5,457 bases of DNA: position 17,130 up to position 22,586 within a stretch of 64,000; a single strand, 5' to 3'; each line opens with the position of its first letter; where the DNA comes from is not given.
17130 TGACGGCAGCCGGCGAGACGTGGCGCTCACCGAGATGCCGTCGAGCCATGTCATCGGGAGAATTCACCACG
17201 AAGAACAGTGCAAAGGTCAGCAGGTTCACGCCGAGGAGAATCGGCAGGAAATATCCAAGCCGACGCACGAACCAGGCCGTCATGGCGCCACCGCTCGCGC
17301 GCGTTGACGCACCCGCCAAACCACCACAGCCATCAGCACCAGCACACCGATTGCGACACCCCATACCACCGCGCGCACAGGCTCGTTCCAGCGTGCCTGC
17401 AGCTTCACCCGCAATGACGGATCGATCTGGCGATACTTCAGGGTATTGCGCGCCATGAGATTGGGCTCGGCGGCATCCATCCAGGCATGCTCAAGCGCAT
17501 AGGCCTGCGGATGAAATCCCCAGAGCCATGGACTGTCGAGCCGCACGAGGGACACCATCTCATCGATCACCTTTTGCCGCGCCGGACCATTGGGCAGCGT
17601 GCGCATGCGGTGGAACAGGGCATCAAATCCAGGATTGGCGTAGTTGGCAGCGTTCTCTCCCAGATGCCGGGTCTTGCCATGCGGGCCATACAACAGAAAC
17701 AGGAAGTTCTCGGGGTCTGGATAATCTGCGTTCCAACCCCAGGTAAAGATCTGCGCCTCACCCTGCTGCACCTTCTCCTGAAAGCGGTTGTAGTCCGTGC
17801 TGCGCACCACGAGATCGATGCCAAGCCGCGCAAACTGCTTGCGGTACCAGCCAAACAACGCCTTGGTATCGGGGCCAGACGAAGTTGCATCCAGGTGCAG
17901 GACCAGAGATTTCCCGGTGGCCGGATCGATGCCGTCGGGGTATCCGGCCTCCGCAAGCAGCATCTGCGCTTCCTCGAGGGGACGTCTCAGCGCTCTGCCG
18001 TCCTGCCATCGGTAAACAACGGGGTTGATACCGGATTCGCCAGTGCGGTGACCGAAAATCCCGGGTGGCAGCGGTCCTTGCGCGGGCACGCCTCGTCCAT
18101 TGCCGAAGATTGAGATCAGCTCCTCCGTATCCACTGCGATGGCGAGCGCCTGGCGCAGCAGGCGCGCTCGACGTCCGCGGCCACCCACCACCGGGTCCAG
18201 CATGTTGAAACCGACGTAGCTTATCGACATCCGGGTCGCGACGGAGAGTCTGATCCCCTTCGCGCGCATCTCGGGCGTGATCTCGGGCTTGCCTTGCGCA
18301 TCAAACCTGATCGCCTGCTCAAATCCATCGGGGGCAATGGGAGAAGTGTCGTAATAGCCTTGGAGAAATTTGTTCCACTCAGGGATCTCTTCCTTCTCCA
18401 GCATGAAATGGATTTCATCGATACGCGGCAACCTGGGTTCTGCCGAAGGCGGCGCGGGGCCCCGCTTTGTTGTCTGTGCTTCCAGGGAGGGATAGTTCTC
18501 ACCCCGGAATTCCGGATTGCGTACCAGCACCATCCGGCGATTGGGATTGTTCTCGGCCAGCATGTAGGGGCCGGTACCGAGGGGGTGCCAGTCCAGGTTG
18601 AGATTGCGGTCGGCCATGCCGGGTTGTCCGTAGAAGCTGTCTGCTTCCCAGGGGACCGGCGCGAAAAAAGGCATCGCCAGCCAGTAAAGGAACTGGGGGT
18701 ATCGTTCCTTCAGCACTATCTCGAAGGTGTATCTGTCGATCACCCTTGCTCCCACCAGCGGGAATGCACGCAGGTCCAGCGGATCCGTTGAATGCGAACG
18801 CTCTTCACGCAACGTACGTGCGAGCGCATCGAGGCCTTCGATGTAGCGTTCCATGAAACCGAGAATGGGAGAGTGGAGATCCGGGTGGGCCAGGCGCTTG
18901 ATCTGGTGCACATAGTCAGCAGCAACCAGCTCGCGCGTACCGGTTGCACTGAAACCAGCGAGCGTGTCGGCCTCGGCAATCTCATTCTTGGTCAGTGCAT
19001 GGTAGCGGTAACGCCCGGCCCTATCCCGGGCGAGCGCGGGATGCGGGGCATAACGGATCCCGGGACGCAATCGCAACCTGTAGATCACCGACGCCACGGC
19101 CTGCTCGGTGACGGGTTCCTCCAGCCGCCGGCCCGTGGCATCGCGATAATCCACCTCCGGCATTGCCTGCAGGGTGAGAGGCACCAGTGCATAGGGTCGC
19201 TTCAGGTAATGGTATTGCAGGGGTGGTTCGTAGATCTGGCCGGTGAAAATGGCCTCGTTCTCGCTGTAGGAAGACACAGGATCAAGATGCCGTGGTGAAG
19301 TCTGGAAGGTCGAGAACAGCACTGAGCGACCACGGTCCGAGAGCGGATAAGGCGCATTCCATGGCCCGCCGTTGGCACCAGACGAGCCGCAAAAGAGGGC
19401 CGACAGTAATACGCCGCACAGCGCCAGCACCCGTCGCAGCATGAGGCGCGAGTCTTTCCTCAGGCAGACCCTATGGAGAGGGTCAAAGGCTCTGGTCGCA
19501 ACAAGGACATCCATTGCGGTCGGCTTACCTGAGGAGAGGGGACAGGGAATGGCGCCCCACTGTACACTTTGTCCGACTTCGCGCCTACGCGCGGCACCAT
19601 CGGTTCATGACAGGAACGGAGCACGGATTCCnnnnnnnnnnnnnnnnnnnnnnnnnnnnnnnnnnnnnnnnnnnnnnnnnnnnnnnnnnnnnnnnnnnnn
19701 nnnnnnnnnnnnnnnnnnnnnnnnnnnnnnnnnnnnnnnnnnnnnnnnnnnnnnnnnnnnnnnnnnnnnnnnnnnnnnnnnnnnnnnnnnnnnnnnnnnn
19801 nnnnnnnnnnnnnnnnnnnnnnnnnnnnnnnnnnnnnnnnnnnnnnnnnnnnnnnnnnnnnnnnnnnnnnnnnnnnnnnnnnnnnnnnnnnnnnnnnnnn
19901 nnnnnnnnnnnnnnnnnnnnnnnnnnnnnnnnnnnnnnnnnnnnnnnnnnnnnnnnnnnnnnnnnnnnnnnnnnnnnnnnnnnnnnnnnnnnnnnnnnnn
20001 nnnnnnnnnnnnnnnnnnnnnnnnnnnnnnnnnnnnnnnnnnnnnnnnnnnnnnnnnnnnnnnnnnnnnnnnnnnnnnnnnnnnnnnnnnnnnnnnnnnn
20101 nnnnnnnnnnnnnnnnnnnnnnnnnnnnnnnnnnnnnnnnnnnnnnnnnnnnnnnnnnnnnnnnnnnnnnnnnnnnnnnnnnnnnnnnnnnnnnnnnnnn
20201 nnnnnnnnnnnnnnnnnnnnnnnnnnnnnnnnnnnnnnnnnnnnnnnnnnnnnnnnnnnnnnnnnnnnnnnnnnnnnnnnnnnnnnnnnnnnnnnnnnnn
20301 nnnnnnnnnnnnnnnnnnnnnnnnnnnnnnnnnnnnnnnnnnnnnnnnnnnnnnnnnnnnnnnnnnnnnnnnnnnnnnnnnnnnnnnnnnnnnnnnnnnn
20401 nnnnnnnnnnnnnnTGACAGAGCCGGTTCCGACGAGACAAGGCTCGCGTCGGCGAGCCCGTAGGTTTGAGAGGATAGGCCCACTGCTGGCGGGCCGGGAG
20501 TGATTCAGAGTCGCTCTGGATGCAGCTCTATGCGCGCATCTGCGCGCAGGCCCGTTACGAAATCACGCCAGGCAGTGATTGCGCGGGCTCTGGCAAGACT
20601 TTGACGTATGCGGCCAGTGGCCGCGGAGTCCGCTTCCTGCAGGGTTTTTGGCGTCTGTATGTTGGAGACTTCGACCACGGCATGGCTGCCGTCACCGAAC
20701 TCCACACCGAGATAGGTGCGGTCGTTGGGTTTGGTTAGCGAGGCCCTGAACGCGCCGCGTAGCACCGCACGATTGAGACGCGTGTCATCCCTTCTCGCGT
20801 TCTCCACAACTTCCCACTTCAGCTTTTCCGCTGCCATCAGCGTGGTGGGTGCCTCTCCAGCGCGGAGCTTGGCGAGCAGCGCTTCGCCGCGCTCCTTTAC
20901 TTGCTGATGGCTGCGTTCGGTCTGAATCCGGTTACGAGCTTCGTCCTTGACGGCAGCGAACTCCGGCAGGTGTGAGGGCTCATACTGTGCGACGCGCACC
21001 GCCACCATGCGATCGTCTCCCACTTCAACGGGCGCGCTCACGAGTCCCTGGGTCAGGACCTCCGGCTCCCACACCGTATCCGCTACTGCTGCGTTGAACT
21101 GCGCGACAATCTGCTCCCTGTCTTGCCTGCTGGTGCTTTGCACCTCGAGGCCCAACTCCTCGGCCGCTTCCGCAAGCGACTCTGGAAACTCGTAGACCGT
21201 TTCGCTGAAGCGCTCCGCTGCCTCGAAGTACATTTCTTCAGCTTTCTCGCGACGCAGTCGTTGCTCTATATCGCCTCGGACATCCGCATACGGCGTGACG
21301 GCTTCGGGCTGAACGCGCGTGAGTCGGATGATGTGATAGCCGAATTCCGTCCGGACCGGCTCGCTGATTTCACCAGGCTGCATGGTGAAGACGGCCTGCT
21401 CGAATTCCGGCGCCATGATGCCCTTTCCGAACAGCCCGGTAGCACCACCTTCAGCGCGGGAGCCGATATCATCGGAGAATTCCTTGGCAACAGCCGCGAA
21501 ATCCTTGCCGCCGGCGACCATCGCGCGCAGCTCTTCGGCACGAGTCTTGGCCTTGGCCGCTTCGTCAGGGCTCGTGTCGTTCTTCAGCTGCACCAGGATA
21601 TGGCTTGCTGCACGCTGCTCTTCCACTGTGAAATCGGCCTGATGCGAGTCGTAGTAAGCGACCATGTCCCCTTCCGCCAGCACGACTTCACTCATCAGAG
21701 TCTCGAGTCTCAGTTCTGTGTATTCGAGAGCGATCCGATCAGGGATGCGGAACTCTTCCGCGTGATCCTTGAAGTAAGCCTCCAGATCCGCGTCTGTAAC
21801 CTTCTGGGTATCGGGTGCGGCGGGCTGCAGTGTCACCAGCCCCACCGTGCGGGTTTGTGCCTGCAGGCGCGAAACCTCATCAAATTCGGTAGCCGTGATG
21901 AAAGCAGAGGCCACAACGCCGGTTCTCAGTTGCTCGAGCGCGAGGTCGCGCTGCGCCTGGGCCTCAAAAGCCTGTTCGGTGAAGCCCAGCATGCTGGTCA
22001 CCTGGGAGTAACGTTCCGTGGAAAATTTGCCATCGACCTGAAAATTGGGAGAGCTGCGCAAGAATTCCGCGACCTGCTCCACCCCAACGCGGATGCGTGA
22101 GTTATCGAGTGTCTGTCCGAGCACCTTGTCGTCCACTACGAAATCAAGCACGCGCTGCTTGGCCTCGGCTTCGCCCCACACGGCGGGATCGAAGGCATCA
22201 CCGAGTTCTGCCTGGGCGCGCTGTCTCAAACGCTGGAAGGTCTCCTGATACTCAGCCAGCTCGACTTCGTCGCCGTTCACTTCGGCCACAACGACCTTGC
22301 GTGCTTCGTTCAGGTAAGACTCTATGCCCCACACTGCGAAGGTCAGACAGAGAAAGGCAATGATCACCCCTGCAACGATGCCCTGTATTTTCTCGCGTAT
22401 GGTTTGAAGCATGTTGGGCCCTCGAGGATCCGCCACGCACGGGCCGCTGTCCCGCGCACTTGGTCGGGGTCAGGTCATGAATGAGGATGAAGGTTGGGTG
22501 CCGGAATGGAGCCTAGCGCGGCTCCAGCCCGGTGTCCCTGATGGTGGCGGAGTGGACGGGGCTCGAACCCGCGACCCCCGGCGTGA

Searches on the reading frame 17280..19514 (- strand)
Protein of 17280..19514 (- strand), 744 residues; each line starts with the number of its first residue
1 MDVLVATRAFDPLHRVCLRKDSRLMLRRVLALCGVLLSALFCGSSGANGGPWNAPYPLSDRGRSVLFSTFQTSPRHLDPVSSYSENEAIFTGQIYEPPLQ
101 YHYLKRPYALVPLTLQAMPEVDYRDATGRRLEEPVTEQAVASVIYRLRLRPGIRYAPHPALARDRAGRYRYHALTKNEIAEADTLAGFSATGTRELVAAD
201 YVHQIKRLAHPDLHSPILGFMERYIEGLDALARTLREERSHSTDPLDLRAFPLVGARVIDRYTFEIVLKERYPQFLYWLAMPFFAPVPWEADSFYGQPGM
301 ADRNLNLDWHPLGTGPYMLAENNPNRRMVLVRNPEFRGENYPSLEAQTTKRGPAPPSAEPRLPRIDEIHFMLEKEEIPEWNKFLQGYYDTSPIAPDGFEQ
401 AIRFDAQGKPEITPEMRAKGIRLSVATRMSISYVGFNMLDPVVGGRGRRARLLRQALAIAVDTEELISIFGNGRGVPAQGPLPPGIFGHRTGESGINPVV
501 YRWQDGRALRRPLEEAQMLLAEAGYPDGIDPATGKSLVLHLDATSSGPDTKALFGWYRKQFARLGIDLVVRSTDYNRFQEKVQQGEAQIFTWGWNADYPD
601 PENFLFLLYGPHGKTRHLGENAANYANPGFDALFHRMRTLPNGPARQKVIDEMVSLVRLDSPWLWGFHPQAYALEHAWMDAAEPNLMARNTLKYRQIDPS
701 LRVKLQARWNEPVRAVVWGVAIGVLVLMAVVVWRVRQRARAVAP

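Call 30: search_protein_families(library=pfam, proteins=[window:17280-19514:-])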
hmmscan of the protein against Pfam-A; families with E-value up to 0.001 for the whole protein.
window:17280-19514:- (744 aa): 1 family
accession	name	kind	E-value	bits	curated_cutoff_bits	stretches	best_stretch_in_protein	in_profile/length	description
PF00496.27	SBP_bac_5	-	1.6e-50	172.7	32.4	1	195-613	34-365/368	Bacterial extracellular solute-binding proteins, family 5 Middle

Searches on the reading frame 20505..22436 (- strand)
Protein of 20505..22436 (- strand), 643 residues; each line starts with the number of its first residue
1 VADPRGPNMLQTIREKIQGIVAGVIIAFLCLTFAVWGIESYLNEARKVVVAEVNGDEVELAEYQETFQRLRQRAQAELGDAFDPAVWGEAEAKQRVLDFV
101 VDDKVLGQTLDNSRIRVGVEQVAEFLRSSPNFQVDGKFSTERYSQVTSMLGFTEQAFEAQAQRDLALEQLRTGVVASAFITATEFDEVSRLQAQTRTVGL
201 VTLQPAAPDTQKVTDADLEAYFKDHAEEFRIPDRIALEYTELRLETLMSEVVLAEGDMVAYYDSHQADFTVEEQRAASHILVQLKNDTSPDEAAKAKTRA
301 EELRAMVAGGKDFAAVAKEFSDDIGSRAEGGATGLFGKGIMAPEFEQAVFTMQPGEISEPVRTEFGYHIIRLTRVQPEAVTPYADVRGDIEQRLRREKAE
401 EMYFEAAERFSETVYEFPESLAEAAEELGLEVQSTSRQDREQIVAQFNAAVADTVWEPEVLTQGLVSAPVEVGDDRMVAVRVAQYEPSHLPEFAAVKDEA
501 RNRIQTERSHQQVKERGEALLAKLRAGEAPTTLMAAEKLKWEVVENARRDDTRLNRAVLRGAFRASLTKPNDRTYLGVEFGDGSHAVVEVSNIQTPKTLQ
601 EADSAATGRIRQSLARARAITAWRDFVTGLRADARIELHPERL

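Call 30: search_protein_families(library=pfam, proteins=[window:20505-22436:-])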
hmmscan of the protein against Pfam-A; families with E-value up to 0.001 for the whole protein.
window:20505-22436:- (643 aa): 5 families
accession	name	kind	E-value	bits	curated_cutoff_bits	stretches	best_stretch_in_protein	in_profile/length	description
PF13624.11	SurA_N_3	-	9.9e-38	130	27.2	1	9-171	1-162/162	SurA-like N-terminal domain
PF13623.11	SurA_N_2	-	7.1e-32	110.7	28.5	1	10-146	1-144/145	SurA-like N-terminal domain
PF13616.12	Rotamase_3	-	4.9e-28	98.5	22.5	1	271-374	12-114/116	PPIC-type PPIASE domain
PF00639.27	Rotamase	-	7.3e-28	97.8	21.7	1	279-373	1-96/97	PPIC-type PPIASE domain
PF13145.12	Rotamase_2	-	5.8e-25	88.9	27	1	255-387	3-120/121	PPIC-type PPIASE domain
